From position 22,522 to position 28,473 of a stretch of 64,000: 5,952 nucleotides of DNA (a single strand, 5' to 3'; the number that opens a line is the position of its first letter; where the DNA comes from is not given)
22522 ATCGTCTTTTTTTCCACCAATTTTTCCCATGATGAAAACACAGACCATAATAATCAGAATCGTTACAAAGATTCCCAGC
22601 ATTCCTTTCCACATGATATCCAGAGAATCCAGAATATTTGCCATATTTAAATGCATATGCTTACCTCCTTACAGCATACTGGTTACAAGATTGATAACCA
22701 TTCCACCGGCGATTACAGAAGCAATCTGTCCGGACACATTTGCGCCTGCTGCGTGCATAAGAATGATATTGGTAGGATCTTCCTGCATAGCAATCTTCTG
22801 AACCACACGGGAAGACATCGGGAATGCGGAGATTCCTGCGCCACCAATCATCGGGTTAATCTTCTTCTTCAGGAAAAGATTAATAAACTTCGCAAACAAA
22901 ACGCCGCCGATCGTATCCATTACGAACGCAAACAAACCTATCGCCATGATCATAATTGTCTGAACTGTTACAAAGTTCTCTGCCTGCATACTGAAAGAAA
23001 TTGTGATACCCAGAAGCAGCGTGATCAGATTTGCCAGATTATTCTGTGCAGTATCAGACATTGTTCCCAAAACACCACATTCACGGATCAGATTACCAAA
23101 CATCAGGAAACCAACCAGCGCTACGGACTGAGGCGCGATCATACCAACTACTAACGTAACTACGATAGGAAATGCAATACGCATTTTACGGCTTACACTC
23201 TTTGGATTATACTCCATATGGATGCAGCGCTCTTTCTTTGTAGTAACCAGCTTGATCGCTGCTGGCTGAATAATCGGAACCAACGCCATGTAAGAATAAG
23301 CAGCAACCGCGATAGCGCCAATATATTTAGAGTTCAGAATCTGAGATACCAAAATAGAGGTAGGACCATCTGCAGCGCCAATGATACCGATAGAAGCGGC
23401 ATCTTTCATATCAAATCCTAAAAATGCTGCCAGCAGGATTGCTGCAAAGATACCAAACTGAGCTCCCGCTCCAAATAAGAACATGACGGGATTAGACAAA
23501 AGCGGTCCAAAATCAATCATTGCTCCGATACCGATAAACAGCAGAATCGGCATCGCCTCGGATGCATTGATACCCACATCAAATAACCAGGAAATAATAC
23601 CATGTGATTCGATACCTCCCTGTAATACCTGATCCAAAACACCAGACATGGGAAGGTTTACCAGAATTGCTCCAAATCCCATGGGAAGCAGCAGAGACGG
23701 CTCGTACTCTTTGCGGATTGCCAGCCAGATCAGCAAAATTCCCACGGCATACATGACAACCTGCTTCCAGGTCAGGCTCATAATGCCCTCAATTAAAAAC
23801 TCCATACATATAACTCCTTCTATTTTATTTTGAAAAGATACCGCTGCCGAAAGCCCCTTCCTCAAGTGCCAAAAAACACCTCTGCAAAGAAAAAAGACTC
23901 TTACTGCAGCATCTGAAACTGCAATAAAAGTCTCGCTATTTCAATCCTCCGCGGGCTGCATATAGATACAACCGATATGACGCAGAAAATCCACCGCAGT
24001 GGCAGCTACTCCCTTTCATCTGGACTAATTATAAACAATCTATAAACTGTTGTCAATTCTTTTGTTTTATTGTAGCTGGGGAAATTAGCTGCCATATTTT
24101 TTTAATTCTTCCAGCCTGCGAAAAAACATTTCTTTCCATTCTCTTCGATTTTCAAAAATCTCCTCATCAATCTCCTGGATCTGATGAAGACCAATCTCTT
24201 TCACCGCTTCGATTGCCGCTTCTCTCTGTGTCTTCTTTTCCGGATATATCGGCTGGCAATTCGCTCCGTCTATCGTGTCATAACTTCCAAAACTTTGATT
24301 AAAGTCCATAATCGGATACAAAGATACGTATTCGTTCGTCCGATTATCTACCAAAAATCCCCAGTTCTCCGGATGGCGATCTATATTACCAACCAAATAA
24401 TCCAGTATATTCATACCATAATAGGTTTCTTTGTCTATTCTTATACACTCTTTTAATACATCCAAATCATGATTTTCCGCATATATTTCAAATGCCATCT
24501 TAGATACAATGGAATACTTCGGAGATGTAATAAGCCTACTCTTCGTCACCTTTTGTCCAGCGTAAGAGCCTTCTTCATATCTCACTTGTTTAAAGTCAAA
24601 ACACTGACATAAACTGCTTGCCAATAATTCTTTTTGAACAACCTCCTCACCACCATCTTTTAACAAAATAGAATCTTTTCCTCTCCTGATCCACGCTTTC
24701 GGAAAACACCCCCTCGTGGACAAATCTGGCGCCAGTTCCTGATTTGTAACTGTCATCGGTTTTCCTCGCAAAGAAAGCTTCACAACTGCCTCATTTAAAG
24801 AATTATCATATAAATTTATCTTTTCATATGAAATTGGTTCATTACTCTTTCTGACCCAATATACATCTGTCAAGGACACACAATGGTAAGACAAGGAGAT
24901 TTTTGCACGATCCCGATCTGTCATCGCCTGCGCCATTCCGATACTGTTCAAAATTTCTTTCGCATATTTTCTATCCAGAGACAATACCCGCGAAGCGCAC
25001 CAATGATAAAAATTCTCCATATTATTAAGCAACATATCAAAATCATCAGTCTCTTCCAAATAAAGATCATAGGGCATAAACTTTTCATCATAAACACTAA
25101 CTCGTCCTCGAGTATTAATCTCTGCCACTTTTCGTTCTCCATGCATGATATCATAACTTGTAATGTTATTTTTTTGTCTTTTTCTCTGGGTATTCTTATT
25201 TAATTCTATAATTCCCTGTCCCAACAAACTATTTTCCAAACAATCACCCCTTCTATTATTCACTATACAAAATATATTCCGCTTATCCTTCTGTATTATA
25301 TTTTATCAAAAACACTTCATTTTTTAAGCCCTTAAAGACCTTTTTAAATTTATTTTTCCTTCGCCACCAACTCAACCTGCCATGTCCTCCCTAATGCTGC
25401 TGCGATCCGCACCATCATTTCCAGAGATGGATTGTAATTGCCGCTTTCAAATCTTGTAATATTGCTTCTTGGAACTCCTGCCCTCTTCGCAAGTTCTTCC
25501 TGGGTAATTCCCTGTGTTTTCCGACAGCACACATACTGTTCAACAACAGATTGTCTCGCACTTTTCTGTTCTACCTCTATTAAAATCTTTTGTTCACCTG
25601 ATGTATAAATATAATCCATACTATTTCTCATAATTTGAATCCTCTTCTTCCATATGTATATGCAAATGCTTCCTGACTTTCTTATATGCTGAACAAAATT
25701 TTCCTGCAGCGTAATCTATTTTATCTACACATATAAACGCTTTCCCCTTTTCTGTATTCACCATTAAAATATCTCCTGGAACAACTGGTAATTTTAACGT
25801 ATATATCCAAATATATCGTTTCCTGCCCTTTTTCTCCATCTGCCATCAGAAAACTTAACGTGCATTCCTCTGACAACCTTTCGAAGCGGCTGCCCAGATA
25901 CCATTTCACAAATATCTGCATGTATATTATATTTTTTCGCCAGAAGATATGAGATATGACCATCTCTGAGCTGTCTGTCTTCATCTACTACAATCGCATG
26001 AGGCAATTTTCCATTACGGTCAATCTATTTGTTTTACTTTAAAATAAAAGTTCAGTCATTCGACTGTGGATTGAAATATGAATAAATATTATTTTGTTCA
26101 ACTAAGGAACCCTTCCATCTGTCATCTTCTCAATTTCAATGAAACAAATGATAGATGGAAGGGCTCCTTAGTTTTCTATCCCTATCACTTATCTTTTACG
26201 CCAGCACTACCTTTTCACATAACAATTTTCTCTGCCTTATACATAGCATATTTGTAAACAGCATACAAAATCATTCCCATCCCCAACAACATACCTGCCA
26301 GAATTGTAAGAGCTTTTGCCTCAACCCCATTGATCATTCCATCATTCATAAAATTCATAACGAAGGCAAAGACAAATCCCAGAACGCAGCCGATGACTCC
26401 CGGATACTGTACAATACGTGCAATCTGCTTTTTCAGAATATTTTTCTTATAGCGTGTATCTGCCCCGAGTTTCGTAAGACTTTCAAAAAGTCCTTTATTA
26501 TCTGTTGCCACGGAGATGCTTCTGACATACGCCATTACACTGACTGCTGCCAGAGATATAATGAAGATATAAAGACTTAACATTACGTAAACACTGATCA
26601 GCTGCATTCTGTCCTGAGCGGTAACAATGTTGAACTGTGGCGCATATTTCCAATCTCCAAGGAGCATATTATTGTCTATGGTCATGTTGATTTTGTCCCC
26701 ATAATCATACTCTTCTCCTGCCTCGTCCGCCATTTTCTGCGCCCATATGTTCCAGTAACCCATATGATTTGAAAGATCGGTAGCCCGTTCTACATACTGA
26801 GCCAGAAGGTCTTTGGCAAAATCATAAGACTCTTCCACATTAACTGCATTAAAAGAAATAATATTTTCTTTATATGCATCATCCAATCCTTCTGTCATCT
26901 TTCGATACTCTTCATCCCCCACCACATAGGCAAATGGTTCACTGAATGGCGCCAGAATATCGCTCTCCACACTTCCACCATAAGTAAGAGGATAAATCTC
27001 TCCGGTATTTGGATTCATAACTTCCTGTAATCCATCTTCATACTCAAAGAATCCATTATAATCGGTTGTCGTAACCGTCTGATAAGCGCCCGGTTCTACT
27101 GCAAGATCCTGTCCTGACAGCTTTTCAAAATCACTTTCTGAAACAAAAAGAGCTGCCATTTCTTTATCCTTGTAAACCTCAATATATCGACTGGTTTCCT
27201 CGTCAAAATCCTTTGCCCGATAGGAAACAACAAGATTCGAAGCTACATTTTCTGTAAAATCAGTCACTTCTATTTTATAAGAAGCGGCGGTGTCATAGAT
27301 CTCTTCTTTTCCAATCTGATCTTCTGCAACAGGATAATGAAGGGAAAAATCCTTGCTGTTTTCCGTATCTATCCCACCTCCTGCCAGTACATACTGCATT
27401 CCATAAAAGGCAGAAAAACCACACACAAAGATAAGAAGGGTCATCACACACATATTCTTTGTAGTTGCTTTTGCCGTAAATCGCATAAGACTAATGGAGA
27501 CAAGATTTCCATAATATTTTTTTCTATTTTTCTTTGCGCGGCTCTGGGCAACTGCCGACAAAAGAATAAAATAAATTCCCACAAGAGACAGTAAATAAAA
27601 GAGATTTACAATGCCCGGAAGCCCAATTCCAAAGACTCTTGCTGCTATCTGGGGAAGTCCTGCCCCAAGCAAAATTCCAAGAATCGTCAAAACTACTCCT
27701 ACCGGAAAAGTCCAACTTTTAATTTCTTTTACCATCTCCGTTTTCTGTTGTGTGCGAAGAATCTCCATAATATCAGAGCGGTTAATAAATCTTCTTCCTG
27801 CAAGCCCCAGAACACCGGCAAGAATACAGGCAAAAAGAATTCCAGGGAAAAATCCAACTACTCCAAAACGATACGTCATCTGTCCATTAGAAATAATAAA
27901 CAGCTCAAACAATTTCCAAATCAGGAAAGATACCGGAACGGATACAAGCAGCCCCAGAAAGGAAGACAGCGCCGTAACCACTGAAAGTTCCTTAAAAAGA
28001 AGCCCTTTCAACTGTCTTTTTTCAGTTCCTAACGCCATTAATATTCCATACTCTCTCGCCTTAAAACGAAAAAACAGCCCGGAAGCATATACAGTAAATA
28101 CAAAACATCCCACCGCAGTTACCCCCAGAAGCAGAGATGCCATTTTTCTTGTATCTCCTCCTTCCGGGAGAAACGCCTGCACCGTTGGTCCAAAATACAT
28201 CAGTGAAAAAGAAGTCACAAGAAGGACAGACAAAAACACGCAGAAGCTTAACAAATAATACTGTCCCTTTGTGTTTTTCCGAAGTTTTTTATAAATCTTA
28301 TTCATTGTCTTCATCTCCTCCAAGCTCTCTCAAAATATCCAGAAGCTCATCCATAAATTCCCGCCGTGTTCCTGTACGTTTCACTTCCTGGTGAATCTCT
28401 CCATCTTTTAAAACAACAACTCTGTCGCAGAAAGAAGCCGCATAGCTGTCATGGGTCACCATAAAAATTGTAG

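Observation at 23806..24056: Consensus promoter plus roughly 215-nt leader with a strong intrinsic terminator upstream of orphan oadB: candidate riboswitch or attenuator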

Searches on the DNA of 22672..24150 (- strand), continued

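Call 88: search_with_rna_model(model_id=R1, sources=[L085, L086, L087, L088, L089, L090, L091, L092, L093, L094, L095, L096, L097, L098, L099, L100, L101, L102, L103, L104, L105, L106, L107, L108, L109, L110, L111, L112, L113, L114, L115, L116, L117, L118, L119, L120, L121, L122, L123, L124, L125, L126, L127, L128, L129, L130, L131, L132, L133, L134, L135, L136, L137, L138, L139, L140, L141, L142, L143, L144, L145, L146, L147, L148, L149, L150, L151, L152, L153, L154, L155, L156, L157, L158, L159, L160, L161, L162, L163, L164, L165, L166, L167, L168, L169, L170, L171, L172, L173, L174, L175, L176, L177, L178, L179, L180, L181, L182, L183, L184], max_evalue=0.0001, make_alignment=true)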
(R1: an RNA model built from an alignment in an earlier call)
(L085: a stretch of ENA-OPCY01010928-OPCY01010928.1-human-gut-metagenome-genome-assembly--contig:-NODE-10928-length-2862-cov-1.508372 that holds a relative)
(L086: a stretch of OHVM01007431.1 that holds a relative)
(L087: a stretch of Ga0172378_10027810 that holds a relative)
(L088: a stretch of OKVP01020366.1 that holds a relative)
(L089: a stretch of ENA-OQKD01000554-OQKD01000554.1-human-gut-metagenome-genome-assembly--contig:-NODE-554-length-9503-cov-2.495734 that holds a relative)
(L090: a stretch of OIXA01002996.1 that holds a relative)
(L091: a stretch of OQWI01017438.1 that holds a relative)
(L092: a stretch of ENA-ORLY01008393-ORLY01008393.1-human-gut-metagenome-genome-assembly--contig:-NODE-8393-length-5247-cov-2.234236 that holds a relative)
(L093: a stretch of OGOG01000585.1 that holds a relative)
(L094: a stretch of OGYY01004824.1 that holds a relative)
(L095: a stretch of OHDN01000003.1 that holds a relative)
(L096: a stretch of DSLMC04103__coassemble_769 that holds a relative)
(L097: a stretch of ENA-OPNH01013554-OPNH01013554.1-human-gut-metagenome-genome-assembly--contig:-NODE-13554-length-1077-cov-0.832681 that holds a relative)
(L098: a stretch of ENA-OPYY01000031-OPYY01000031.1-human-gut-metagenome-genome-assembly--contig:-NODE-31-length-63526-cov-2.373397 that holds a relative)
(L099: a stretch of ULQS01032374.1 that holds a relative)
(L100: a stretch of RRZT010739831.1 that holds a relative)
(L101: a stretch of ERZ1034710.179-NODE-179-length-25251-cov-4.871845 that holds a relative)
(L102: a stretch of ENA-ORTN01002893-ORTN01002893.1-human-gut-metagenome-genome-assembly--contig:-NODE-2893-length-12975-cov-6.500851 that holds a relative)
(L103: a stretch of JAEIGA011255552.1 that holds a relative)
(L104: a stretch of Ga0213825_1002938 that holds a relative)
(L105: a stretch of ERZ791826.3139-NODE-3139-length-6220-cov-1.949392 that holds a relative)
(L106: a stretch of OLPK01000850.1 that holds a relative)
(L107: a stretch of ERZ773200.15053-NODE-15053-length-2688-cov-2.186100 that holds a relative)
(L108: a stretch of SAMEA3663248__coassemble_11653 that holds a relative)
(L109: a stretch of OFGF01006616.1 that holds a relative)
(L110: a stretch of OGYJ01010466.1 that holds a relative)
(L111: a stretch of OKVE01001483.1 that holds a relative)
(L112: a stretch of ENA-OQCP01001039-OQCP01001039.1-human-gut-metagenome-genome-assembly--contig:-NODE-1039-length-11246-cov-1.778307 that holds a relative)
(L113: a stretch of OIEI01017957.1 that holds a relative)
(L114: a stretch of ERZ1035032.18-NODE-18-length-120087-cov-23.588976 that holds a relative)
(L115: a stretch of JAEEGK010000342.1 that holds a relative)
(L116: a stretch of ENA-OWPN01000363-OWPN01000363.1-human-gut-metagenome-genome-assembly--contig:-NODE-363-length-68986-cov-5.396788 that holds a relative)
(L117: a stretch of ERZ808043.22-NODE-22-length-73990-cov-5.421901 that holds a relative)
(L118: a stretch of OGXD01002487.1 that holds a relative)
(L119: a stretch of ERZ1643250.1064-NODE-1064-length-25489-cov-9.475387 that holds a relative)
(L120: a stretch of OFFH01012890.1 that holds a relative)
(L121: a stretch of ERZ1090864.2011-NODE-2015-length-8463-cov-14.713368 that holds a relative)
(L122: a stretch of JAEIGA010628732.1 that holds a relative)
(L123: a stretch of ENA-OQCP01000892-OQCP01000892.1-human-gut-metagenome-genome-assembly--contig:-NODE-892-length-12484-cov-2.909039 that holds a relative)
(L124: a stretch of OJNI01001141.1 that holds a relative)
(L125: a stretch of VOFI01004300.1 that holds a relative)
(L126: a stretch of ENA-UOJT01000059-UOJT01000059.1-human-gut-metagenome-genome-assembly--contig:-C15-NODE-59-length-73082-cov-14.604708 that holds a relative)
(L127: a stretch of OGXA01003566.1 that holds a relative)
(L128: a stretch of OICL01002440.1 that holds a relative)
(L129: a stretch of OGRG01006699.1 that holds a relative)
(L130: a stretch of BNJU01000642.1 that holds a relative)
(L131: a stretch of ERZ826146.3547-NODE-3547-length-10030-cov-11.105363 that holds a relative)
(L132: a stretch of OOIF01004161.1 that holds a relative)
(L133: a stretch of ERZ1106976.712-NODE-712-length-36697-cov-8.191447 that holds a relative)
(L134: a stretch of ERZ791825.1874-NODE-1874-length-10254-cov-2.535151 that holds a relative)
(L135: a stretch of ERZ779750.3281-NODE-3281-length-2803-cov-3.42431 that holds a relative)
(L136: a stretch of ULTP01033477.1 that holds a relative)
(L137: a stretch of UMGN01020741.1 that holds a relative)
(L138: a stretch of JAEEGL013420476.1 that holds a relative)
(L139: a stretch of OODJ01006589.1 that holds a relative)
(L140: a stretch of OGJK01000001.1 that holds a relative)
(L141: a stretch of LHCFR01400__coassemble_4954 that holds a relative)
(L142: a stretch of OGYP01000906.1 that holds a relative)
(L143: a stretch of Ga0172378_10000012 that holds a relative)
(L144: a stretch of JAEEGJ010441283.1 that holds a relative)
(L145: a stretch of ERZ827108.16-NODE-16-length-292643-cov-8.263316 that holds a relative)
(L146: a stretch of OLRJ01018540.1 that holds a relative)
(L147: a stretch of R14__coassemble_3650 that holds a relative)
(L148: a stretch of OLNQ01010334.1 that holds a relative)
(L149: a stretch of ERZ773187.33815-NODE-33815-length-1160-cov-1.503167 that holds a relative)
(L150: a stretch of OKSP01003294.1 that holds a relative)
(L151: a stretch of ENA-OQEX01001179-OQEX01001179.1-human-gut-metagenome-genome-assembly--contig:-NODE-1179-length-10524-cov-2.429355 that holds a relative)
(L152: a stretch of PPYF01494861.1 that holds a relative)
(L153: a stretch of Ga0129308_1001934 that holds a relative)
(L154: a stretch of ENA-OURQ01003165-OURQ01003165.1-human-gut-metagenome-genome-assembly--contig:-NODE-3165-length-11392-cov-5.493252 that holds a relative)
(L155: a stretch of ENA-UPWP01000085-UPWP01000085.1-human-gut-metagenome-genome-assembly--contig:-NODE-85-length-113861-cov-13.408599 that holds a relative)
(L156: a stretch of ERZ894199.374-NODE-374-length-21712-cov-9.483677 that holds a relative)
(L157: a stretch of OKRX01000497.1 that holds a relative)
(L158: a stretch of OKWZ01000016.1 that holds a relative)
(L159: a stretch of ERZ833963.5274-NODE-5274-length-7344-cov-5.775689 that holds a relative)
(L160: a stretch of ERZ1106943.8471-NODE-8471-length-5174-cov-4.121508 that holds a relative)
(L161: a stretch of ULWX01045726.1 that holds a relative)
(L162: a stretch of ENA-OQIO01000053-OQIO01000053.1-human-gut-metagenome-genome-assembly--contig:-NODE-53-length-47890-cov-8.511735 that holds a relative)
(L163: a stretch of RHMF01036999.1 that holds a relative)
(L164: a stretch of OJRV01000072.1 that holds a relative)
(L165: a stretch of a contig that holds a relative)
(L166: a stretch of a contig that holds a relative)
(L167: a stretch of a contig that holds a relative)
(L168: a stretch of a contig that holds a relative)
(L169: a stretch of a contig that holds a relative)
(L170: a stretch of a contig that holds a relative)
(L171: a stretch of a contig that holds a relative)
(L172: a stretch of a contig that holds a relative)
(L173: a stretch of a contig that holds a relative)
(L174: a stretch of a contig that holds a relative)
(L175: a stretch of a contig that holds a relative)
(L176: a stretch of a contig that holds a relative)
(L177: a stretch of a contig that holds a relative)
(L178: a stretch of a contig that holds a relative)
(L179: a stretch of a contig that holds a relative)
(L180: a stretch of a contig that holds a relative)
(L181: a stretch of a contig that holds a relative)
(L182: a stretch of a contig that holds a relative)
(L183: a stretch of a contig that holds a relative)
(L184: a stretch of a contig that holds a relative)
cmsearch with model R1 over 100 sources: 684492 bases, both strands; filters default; matches with E-value up to 0.0001: 101.
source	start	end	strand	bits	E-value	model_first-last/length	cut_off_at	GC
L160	3213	3308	+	74.2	4.5e-15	1-106/106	no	0.56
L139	1222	1318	+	73.4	6.8e-15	1-106/106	no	0.58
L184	1568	1661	+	73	8.6e-15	1-106/106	no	0.34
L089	7174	7272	-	72.8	9.7e-15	1-106/106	no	0.34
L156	1387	1504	+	71.5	2e-14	1-106/106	no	0.36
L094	5737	5846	+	70.3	4.1e-14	1-106/106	no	0.51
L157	143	260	+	69.6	6.1e-14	1-106/106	no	0.36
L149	125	239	-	69.2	7.6e-14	1-106/106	no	0.4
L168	6263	6363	+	68.4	1.2e-13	1-106/106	no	0.36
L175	2375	2474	-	67.3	2.2e-13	1-106/106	no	0.37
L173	7301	7399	-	66.7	3.2e-13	1-106/106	no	0.46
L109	350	462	+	66.5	3.5e-13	1-106/106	no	0.64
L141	3836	3931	+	65.1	7.8e-13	1-106/106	no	0.47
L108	1183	1285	-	64.7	9.8e-13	1-106/106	no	0.54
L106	309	405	+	64.6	1.1e-12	1-106/106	no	0.34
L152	5046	5155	+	64.5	1.1e-12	1-106/106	no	0.42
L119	6767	6870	-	64.5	1.1e-12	1-106/106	no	0.46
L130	660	752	-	64.5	1.1e-12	1-106/106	no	0.42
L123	8395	8497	-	64.3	1.2e-12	1-106/106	no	0.41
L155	1718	1813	+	64.2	1.3e-12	1-106/106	no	0.47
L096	369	470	-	64.1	1.4e-12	1-106/106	no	0.46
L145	3975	4068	-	63.3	2.2e-12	1-106/106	no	0.5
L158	8351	8457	+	63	2.6e-12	1-106/106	no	0.36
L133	2464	2568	-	62.3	3.8e-12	1-106/106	no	0.42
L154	3737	3841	+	62.3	3.8e-12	1-106/106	no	0.42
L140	3902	3999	-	62.3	3.8e-12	1-106/106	no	0.45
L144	1300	1395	+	61.8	5e-12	1-106/106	no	0.33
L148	4802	4908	-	61.2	7e-12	1-106/106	no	0.37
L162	11488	11584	-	61.2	7.2e-12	1-106/106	no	0.4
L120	104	202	+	61.1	7.4e-12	1-106/106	no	0.61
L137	3407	3504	-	60.9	8.4e-12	1-106/106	no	0.38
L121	7989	8100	-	60.4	1.1e-11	1-106/106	no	0.6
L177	1116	1217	-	60.2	1.3e-11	1-106/106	no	0.39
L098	11175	11272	-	60.2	1.3e-11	1-106/106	no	0.46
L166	1444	1547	+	60.2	1.3e-11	1-106/106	no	0.42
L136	6640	6734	-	59.9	1.5e-11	1-106/106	no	0.31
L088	1427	1522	+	59.5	1.9e-11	1-106/106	no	0.42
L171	2446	2544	+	59.1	2.4e-11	1-106/106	no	0.24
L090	705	807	+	58.9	2.6e-11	1-106/106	no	0.46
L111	7421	7538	+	57.8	4.9e-11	1-106/106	no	0.53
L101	8966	9069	-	57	7.8e-11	1-106/106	no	0.32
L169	4226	4329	-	57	7.8e-11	1-106/106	no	0.32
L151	4443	4564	+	56.9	8.5e-11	1-106/106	no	0.54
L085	2713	2816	+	56.7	9.3e-11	1-106/106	no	0.32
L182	9874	9973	-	56.7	9.3e-11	1-106/106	no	0.45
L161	285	381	+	56.7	9.4e-11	1-106/106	no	0.49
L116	2809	2902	-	56.7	9.5e-11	1-106/106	no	0.6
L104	1568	1665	-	56.3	1.2e-10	1-106/106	no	0.46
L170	1714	1806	+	55.4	2e-10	1-106/106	no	0.31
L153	1066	1160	-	55.2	2.1e-10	1-106/106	no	0.42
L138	1009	1104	+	55.1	2.3e-10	1-106/106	no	0.52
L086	1432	1540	-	54.8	2.7e-10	1-106/106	no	0.54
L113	755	863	+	54.8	2.7e-10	1-106/106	no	0.54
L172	3406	3508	-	54.7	2.9e-10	1-106/106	no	0.33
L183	6343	6450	-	54.6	3e-10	1-106/106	no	0.56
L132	4635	4737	+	54.4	3.5e-10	1-106/106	no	0.33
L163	599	697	-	54.1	4e-10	1-106/106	no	0.55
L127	4550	4658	+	54.1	4e-10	1-106/106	no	0.55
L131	4051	4154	+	54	4.2e-10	1-106/106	no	0.33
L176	6993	7095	-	53.7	5.2e-10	1-106/106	no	0.34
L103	943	1036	-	53.1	7.1e-10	1-106/106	no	0.49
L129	817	925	-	53.1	7.1e-10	1-106/106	no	0.53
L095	1342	1444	-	52.4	1.1e-09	1-106/106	no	0.34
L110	172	281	+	52.2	1.2e-09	1-106/106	no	0.55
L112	594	694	-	52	1.4e-09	1-106/106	no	0.39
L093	875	970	-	51.7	1.6e-09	1-106/106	no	0.44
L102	2699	2794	+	51.7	1.6e-09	1-106/106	no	0.44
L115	5386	5481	+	51.5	1.7e-09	1-106/106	no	0.48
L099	4877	4969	-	51.5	1.8e-09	1-106/106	no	0.45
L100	1795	1887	-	51.5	1.8e-09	1-106/106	no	0.45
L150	1363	1455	+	51.5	1.8e-09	1-106/106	no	0.45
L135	230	330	+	50.8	2.7e-09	1-106/106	no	0.61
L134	4241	4348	+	50.8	2.7e-09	1-106/106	no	0.39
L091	581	679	+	50.7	2.8e-09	1-106/106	no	0.39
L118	4675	4777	+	50.6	3e-09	1-106/106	no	0.34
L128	702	807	-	50.5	3.2e-09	1-106/106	no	0.42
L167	917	1011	-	50.4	3.3e-09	1-106/106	no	0.54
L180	830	926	-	50.1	4e-09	1-106/106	no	0.51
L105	4054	4157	-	50.1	4e-09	1-106/106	no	0.37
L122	1522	1623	+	49.9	4.5e-09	1-106/106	no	0.42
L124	4187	4295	+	49.4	5.9e-09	1-106/106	no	0.4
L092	180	277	+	49.4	6e-09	1-106/106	no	0.45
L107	1663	1770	+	49.2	6.8e-09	1-106/106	no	0.38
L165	1414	1525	-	49.1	7.2e-09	1-106/106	no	0.54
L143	6156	6246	-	48.7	8.8e-09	1-106/106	no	0.38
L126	2187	2279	-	48.4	1.1e-08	1-106/106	no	0.46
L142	3368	3460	-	48.4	1.1e-08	1-106/106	no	0.46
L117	4615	4718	-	48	1.3e-08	1-106/106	no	0.49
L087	1875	1972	-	47.9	1.4e-08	1-106/106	no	0.44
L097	777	890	+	47.3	2e-08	1-106/106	no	0.45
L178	1149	1238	-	47.1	2.2e-08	1-106/106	no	0.43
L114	8319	8432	-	47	2.3e-08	1-106/106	no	0.46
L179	2162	2275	-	47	2.3e-08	1-106/106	no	0.46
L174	545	651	-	46.2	3.7e-08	1-106/106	no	0.48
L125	8178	8285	-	45.4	5.7e-08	1-106/106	no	0.39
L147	2998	3089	-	45.1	6.8e-08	1-106/106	no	0.5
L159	2337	2428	+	43.9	1.4e-07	1-106/106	no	0.53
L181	3341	3499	+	43.6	1.6e-07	1-106/106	no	0.45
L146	209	302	+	41.2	6.5e-07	1-106/106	no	0.48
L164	2544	2634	-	39.3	1.9e-06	1-106/106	no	0.45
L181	5585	5692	-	37.1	6.6e-06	1-106/106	no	0.45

Alignment A3: 101 matches aligned to the model, 214 columns, each read 5' to 3' on its own strand. Consensus structure (alignment columns), stored with it:
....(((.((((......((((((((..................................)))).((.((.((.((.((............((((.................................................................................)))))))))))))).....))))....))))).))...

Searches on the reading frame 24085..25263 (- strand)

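Call 6: search_protein_families(library=pfam, proteins=[window:24085-25263:-])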
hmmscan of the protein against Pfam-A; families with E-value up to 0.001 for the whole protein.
window:24085-25263:- (392 aa): 2 families
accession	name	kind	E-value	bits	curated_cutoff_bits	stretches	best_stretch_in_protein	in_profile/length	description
PF00454.33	PI3_PI4_kinase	-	0.00026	21.4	27.1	1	281-327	134-174/241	Phosphatidylinositol 3- and 4-kinase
PF07804.18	HipA_C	-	0.00088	19.4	30.5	0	275-327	116-165/213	HipA-like C-terminal domain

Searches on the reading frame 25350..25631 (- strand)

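Call 6: search_protein_families(library=pfam, proteins=[window:25350-25631:-])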
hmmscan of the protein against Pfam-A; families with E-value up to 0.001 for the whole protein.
window:25350-25631:- (93 aa): 6 families
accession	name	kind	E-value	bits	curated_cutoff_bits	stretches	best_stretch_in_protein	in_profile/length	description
PF01381.28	HTH_3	-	1.5e-15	57.3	23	1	37-83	5-51/55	Helix-turn-helix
PF13560.12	HTH_31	-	2.1e-10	41.2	27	1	37-83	10-57/64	Helix-turn-helix domain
PF12844.13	HTH_19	-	4.7e-09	36.5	30.2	1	36-90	7-60/64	Helix-turn-helix domain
PF13443.12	HTH_26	-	1.4e-05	25.7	22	1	39-81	8-51/63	Cro/C1-type HTH DNA-binding domain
PF13744.12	HTH_37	-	0.00068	19.8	27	1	20-86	10-77/80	Helix-turn-helix domain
PF07022.19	Phage_CI_repr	-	0.00069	20.4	22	0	41-81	11-51/65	Bacteriophage CI repressor helix-turn-helix domain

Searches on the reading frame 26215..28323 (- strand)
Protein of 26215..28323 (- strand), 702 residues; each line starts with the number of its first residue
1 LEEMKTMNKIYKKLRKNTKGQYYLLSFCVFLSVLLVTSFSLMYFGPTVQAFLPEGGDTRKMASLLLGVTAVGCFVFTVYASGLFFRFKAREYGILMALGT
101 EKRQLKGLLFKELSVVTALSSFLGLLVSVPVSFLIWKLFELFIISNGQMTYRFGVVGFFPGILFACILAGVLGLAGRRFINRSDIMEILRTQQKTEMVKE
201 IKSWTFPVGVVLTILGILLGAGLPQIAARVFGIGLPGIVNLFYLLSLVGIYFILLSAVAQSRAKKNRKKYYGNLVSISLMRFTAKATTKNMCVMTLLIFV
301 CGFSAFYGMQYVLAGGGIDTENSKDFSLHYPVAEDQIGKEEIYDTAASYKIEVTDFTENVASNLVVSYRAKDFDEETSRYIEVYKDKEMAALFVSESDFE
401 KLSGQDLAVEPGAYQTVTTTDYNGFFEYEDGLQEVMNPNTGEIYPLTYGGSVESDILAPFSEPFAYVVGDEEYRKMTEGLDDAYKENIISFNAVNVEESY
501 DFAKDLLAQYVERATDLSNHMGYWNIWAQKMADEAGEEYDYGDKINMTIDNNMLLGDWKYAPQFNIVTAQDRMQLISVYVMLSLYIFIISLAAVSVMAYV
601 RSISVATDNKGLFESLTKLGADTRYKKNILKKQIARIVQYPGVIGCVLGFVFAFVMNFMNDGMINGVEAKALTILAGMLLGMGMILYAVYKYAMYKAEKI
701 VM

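Call 6: search_protein_families(library=pfam, proteins=[window:26215-28323:-])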
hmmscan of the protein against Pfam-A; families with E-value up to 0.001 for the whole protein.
window:26215-28323:- (702 aa): 1 family
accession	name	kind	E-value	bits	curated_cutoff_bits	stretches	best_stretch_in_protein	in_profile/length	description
PF02687.27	FtsX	-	1.7e-09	38.2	25.5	1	64-173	2-111/120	FtsX-like permease C-terminal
